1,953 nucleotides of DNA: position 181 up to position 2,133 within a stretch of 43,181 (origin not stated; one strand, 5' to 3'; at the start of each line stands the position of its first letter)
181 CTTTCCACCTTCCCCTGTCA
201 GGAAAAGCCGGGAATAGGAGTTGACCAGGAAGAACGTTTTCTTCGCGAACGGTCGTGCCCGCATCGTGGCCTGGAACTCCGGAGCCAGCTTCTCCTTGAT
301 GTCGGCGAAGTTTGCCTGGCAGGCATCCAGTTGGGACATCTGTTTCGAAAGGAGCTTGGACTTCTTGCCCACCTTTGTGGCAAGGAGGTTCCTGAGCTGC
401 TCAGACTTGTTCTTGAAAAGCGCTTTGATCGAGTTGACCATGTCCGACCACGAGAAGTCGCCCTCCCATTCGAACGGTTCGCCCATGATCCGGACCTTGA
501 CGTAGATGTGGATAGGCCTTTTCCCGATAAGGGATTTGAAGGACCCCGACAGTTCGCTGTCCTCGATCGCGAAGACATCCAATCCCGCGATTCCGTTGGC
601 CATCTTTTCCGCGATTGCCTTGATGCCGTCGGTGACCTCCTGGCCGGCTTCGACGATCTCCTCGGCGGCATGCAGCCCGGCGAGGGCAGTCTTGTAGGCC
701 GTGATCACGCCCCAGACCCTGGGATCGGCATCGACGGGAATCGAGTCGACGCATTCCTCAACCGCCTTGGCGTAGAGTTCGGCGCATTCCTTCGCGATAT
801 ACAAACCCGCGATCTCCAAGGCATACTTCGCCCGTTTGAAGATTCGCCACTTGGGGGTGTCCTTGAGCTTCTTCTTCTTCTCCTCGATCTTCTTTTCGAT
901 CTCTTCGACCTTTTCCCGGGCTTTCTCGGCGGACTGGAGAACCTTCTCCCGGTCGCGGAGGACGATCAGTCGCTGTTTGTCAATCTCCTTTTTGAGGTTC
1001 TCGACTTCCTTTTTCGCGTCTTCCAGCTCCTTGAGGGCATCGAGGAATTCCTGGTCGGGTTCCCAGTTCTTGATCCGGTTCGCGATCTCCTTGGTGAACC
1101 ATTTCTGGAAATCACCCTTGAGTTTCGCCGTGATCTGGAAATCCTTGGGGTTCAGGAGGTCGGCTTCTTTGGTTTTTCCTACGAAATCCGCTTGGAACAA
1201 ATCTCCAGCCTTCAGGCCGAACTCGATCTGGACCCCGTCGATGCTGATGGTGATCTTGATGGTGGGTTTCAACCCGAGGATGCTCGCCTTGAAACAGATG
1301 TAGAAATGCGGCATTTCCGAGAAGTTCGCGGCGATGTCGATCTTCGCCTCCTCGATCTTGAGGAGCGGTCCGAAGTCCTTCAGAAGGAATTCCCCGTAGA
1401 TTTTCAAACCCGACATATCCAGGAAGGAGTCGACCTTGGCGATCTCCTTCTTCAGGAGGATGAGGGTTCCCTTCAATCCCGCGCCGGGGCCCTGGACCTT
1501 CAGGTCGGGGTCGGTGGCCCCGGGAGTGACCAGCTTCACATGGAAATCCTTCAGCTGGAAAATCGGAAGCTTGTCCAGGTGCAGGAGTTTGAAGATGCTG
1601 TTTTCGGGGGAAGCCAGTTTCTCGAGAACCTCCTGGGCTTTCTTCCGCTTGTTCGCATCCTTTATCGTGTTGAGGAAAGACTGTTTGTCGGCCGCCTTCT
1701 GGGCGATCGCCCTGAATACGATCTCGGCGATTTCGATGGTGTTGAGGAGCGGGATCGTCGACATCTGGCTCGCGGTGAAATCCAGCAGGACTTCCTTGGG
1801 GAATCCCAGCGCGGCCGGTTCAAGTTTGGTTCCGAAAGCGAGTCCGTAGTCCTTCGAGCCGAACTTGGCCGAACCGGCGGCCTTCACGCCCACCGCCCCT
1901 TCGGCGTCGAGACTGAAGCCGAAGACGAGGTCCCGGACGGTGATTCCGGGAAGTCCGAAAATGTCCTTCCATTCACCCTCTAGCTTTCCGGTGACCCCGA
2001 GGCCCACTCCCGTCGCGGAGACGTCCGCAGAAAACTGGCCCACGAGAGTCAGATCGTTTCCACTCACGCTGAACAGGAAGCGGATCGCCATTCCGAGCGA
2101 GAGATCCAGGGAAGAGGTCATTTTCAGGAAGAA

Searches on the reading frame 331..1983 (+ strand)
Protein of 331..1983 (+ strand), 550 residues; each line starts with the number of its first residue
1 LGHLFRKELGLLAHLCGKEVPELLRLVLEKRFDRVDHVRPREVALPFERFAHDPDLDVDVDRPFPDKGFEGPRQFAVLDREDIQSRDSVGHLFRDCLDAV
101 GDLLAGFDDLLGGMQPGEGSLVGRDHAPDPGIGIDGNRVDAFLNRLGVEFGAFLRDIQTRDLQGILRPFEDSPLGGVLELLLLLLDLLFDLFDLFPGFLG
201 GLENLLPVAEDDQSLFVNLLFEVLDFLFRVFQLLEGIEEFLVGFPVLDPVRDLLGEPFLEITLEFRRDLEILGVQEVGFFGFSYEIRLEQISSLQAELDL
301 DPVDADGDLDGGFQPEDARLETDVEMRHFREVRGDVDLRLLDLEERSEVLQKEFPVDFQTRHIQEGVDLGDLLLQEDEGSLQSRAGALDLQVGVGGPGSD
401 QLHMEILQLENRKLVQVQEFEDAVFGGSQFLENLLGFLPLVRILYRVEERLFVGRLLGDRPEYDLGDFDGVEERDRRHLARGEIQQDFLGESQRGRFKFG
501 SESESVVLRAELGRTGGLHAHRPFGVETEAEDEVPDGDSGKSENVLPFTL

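Call 51: search_protein_families(library=pfam, proteins=[window:331-1983:+])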
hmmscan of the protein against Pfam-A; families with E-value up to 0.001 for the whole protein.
window:331-1983:+ (550 aa): 0 families

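Call 78: find_encoding_contigs(protein=window:331-1983:+, flank=10000, max_places=3)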
Protein window:331-1983:+ (550 aa): no gene with exactly this product is on record in the collection.
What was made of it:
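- Tried and rejected: Looking up the window's left-edge protein to walk further along the genome failed because it is not on record (call 78).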
